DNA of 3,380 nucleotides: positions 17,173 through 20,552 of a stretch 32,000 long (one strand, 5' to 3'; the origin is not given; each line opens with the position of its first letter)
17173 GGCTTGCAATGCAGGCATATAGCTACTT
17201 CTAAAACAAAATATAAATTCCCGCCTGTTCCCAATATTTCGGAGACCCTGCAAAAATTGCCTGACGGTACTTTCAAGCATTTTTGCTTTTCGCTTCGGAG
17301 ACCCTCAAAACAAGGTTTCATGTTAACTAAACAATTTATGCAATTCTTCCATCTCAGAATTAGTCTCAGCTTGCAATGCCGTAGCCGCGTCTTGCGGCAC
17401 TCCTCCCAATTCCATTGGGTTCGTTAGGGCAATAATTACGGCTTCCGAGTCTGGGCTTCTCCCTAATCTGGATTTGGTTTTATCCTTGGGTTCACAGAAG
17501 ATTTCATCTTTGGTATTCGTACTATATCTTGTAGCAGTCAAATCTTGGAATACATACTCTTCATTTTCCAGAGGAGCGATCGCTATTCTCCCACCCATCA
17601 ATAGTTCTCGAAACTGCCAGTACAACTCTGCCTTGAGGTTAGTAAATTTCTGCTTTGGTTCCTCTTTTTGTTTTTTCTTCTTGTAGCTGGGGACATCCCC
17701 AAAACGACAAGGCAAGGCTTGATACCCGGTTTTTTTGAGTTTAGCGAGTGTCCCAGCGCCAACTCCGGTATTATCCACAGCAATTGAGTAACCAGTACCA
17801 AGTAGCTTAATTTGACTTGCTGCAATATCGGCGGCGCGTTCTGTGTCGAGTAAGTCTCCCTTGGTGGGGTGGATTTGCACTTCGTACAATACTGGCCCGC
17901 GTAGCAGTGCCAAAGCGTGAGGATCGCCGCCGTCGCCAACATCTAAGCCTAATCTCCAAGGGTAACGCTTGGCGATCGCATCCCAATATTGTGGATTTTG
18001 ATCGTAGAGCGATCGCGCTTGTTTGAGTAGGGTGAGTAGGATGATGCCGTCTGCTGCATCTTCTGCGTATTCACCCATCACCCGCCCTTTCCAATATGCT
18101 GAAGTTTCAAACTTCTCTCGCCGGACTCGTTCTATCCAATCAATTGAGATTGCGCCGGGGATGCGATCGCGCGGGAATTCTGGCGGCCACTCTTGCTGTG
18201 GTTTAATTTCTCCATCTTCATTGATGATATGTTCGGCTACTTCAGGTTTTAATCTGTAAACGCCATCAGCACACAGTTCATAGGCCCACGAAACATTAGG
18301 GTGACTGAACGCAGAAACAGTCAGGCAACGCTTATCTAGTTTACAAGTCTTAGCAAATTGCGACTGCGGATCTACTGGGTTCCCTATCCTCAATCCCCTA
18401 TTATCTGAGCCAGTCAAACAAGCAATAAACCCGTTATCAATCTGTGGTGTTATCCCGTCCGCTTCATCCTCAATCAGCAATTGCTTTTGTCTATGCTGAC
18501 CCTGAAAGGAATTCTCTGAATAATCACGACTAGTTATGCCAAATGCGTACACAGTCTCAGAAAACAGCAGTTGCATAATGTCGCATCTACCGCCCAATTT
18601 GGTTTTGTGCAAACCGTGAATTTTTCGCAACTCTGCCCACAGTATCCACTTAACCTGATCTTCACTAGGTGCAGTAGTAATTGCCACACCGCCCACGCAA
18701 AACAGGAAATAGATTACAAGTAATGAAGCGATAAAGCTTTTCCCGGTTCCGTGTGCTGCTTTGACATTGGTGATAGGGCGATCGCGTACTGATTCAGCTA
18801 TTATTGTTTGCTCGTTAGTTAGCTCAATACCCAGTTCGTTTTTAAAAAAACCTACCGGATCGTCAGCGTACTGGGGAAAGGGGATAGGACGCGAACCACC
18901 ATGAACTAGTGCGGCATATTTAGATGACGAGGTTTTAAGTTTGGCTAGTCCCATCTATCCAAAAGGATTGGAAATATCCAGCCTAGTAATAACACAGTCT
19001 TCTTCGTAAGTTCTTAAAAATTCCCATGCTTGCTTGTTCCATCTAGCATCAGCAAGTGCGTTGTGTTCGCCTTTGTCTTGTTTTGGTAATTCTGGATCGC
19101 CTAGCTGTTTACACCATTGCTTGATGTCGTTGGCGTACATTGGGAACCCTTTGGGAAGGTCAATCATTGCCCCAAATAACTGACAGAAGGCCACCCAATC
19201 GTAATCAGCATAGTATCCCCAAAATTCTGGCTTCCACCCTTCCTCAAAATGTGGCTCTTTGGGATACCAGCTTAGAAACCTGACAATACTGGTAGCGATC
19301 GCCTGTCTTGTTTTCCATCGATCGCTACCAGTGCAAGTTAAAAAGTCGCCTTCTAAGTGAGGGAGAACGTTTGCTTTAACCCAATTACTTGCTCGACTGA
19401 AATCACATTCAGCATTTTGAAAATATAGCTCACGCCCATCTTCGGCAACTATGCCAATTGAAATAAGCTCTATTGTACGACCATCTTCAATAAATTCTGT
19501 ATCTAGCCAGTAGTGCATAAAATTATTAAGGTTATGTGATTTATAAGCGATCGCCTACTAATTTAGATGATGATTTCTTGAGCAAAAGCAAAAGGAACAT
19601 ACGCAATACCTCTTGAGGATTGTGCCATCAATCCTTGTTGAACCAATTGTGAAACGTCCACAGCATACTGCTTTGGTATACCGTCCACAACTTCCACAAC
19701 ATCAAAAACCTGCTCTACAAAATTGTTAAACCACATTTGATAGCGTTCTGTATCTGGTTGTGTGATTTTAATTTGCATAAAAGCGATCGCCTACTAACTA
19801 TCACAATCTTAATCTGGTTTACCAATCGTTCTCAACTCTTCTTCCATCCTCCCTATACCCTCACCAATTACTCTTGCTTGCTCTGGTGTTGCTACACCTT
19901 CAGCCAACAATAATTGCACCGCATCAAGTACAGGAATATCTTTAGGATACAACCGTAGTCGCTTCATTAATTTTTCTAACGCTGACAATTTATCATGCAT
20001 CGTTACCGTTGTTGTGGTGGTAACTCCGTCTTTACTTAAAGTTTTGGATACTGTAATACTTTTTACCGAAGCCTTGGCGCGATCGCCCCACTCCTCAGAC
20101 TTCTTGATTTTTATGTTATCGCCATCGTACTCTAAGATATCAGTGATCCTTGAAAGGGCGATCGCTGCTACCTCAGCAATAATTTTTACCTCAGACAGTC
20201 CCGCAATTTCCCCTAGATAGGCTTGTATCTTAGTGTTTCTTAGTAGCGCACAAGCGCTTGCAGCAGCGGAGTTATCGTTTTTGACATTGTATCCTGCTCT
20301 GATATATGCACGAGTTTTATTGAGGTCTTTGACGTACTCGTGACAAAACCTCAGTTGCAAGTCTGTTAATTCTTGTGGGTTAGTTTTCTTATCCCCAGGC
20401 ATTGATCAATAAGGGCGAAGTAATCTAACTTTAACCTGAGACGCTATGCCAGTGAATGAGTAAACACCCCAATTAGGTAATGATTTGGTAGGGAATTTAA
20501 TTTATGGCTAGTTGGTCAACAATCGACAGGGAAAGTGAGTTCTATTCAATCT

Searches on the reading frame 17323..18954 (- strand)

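Call 35: search_protein_families(library=phrogs, proteins=[window:17323-18954:-], max_evalue=0.001)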
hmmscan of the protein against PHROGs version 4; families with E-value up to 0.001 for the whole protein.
window:17323-18954:- (543 aa): 3 families
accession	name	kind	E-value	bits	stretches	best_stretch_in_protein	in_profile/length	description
phrog_2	-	head and packaging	1.4e-21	78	1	31-502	252-580/807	terminase large subunit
phrog_5902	-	unknown function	3.7e-14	53.8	1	28-201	17-200/359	-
phrog_20197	-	unknown function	0.00022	22.2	0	42-102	31-93/158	-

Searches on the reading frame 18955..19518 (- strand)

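Call 35: search_protein_families(library=phrogs, proteins=[window:18955-19518:-], max_evalue=0.001)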
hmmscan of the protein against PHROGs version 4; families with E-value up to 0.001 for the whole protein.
window:18955-19518:- (187 aa): 1 family
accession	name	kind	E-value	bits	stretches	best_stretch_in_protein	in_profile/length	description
phrog_2259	-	DNA, RNA and nucleotide metabolism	1e-56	192.4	1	1-175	7-179/186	Rnase H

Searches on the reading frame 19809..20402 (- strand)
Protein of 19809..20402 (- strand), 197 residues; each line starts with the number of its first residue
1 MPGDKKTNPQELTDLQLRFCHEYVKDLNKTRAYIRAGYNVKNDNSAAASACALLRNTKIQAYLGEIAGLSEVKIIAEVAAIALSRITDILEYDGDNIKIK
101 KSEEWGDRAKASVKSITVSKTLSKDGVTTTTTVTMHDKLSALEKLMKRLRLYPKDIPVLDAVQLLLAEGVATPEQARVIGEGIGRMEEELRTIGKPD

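Call 35: search_protein_families(library=phrogs, proteins=[window:19809-20402:-], max_evalue=0.001)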
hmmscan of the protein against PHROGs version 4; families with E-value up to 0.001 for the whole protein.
window:19809-20402:- (197 aa): 3 families
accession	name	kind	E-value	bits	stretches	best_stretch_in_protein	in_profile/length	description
phrog_51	-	head and packaging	5.3e-27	96.2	1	4-155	81-217/261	terminase small subunit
phrog_2606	-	head and packaging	1e-13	52.3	1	8-151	85-246/310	terminase small subunit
phrog_17390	-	unknown function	1.4e-10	41.9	1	11-66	2-54/69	-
